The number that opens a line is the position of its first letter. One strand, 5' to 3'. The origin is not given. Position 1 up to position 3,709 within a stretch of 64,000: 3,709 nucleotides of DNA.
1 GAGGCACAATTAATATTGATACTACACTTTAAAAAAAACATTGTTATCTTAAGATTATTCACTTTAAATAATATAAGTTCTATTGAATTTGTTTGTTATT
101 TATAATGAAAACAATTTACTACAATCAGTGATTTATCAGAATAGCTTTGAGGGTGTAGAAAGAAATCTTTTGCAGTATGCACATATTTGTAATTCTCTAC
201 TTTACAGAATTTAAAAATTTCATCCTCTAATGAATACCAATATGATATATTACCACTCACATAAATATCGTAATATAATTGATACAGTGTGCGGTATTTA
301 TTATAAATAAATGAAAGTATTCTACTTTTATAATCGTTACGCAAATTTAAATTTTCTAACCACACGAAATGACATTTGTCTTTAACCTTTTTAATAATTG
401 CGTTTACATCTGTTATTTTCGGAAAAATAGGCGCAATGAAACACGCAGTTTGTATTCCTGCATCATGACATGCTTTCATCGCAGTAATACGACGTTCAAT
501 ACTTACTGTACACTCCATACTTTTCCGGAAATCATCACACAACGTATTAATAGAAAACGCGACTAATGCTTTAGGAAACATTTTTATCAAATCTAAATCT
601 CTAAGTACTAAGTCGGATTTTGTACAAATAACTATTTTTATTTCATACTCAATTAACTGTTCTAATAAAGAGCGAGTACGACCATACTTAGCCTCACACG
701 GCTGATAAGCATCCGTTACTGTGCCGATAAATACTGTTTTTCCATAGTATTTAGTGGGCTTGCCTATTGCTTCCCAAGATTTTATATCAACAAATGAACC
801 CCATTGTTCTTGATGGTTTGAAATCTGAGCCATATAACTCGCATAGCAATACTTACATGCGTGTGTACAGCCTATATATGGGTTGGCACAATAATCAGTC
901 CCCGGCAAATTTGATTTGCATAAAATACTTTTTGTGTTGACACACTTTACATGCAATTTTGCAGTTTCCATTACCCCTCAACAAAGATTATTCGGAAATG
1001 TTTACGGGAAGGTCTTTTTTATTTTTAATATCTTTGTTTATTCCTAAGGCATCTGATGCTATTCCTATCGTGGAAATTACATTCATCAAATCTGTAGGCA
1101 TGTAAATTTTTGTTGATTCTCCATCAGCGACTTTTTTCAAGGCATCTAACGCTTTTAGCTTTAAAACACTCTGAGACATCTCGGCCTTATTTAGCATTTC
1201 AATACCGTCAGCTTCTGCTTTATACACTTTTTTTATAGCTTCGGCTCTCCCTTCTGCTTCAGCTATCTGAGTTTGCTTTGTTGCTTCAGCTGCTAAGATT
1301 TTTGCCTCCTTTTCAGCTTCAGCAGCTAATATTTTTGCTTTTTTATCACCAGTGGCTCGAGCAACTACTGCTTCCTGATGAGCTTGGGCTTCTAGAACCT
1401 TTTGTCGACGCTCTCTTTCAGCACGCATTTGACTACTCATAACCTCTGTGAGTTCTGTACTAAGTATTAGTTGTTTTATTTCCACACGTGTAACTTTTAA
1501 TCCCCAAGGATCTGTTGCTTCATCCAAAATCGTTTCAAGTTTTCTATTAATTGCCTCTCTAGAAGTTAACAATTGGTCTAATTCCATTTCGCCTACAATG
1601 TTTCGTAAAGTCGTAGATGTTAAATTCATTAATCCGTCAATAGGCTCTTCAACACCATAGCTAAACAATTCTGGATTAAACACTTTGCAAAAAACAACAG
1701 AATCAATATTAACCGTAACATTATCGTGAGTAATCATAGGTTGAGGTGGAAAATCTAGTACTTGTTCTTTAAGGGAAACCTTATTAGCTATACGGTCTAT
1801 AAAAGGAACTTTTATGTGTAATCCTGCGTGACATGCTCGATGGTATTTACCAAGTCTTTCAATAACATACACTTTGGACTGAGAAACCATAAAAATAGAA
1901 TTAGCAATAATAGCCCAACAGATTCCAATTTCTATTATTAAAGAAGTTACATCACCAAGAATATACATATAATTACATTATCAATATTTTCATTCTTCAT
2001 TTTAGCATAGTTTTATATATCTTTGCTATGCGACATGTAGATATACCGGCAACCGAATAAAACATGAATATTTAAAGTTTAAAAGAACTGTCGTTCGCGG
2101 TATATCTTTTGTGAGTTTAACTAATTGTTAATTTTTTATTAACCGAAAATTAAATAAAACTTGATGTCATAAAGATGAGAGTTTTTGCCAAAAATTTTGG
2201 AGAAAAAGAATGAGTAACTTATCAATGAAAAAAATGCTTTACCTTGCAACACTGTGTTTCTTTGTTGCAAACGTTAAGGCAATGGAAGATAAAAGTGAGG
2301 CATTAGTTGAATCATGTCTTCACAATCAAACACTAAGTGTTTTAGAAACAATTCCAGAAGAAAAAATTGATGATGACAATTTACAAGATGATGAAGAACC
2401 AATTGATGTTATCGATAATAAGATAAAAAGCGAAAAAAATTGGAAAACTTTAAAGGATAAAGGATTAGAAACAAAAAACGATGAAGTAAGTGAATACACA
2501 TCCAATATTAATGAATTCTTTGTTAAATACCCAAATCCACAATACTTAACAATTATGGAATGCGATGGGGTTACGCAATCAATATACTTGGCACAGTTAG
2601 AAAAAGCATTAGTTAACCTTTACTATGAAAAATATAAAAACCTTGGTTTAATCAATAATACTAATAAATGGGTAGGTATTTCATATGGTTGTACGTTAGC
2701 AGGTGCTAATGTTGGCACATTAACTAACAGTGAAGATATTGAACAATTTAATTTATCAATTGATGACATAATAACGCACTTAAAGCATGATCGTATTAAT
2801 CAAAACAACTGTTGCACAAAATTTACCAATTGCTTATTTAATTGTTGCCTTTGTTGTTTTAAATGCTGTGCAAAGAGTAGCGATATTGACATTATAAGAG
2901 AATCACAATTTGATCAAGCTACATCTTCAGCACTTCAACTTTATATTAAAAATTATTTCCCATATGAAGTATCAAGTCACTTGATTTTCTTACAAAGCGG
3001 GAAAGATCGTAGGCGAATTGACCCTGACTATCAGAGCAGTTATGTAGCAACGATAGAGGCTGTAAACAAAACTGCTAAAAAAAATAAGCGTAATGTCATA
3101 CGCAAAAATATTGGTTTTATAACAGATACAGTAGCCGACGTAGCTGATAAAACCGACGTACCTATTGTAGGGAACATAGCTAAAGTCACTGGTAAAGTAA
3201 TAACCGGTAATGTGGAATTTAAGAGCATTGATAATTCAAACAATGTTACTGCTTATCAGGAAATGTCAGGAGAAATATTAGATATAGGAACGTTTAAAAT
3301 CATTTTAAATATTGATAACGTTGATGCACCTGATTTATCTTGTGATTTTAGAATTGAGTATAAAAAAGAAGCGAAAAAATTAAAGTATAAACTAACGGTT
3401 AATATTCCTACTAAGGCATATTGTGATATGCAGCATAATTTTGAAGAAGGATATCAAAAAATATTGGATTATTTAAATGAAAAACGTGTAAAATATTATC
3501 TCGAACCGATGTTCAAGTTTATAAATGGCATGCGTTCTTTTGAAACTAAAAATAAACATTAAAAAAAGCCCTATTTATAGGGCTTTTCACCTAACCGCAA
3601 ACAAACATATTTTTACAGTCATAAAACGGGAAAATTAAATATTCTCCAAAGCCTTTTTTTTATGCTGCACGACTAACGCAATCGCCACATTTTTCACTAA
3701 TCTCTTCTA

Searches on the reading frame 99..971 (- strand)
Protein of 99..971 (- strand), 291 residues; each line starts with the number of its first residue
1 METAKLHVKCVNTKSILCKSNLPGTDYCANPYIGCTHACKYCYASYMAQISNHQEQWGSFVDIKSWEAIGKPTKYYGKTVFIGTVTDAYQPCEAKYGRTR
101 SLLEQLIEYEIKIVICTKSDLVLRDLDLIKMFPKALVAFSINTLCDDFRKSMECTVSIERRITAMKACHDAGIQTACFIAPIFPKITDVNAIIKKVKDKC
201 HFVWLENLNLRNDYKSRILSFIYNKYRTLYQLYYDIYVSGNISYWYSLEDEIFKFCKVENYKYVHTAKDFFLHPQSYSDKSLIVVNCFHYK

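Call 31: search_protein_families(library=pfam, proteins=[window:99-971:-], max_evalue=0.01)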
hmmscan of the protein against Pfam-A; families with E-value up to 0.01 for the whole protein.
window:99-971:- (291 aa): 1 family
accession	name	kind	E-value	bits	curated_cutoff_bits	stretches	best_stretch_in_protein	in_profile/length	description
PF04055.27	Radical_SAM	-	9.3e-16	58.9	29.5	1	30-188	2-156/166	Radical SAM superfamily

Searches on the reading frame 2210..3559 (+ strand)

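Call 31: search_protein_families(library=pfam, proteins=[window:2210-3559:+], max_evalue=0.01)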
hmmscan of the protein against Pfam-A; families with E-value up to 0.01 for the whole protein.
window:2210-3559:+ (450 aa): 0 families

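Call 52: search_protein_families(library=ncbifam, proteins=[window:2210-3559:+], max_evalue=0.01)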
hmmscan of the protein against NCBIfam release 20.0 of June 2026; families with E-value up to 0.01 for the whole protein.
window:2210-3559:+ (450 aa): 0 families

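Call 90: search_protein_families(library=pfam, proteins=[window:2210-3559:+], max_evalue=5)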
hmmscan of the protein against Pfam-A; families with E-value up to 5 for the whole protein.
window:2210-3559:+ (450 aa): 1 family
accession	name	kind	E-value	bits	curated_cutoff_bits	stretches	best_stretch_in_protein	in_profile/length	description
PF13624.11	SurA_N_3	-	0.13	12.5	27.2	1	45-135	65-157/162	SurA-like N-terminal domain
